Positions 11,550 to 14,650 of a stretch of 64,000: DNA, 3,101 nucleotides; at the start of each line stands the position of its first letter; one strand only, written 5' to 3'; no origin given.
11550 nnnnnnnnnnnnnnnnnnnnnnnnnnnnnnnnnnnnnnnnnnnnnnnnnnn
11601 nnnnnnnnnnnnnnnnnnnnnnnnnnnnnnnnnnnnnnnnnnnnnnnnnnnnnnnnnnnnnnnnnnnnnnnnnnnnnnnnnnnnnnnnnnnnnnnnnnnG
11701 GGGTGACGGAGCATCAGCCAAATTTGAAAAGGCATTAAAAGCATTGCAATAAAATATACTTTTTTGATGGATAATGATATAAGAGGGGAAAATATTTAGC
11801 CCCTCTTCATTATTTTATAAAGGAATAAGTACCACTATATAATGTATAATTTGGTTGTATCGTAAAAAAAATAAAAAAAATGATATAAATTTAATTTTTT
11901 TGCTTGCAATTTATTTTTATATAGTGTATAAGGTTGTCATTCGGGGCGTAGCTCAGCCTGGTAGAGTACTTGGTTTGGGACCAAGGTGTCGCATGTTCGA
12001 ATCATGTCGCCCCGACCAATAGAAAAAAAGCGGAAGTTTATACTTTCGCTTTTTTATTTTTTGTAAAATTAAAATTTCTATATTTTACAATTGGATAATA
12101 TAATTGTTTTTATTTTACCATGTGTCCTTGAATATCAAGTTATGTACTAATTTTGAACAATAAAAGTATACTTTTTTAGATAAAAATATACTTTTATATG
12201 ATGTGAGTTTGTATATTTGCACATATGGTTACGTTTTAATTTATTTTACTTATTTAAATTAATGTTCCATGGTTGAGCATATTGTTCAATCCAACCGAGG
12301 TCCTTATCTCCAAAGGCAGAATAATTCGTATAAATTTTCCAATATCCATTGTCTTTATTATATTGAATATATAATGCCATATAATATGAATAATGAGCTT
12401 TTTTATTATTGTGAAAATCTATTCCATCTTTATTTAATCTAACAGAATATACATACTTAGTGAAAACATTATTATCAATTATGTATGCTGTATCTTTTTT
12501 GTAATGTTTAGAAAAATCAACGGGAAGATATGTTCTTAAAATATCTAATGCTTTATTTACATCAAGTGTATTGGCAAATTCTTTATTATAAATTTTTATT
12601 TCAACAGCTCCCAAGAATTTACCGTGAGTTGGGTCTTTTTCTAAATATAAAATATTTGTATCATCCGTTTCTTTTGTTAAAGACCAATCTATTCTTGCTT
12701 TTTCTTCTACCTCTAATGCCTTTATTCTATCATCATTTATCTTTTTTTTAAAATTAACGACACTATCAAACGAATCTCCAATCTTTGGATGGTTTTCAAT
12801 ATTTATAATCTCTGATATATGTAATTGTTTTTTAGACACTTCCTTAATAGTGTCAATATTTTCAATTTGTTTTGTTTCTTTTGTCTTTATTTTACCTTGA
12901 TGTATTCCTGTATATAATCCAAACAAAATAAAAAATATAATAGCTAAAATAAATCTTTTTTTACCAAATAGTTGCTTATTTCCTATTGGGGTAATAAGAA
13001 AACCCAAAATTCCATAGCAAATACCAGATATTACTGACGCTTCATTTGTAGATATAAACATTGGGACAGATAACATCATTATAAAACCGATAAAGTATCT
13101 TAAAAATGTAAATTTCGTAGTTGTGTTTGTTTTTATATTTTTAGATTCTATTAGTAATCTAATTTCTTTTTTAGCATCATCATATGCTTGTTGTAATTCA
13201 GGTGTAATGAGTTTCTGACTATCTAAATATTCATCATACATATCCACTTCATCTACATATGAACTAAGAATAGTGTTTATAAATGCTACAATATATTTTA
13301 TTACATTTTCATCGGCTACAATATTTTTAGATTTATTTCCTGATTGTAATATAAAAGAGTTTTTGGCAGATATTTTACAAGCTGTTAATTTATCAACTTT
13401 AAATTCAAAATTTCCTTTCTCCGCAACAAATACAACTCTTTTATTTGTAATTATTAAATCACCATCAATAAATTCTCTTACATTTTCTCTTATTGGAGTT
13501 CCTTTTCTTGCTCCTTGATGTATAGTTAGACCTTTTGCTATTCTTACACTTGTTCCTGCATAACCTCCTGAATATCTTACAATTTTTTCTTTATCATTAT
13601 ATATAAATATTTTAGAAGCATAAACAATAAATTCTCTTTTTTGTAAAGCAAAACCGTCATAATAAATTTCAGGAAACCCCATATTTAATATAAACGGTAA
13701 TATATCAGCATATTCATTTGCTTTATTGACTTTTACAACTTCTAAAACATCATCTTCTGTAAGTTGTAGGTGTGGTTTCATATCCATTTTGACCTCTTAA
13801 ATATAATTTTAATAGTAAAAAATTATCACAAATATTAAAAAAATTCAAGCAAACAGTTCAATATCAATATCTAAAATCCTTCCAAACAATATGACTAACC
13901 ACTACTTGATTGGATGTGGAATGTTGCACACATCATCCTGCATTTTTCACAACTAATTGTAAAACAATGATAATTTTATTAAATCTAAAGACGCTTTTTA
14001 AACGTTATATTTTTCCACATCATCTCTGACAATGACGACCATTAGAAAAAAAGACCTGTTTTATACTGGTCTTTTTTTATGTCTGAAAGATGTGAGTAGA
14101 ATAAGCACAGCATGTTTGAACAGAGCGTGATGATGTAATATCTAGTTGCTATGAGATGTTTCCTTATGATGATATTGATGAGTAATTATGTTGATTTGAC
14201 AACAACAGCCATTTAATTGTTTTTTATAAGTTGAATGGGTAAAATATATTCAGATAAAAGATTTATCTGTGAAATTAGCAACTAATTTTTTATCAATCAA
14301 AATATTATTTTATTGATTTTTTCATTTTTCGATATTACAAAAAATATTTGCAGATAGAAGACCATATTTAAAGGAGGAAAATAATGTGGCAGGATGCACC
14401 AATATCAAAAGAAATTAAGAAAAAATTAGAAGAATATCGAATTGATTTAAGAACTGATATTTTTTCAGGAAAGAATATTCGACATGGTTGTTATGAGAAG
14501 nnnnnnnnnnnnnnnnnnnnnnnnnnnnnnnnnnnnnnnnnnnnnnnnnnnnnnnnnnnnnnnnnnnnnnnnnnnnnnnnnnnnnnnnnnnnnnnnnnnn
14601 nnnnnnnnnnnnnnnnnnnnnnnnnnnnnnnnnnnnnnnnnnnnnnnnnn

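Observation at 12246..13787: Islet cargo gene: PH-domain-like cytoplasmic N-terminus, TM block, extracytoplasmic C-terminal domain of unknown fold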

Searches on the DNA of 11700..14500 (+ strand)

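Call 84: search_rna_families(source=window, start=11700, end=14500, threshold=evalue, max_evalue=1)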
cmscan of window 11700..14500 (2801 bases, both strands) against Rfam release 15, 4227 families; matches with E-value up to 1: 4.
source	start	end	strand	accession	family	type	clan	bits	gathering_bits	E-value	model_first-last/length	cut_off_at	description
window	11942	12015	+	RF00005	tRNA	Gene; tRNA;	CL00001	61.9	29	2.3e-12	1-71/71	no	tRNA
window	14419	14471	+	RF03055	RAGATH-30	Gene; sRNA;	-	26.6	59.5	0.031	1-59/59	no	RAGATH-30 RNA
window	12024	12071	-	RF02728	HrrF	Gene; sRNA;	-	22.9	77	0.52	66-115/116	no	Haemophilus regulatory RNA responsive to iron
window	13999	14088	+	RF01561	DdR11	Gene; snRNA; snoRNA; CD-box;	-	22.6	65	0.27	1-76/76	no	Dictyostelium snoRNA DdR11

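Call 85: search_dna_similar(query=window:12019-14035:+, collection=phages, mode=distant, max_rows=10)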
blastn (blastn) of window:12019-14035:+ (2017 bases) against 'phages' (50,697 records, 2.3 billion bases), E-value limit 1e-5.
No match.
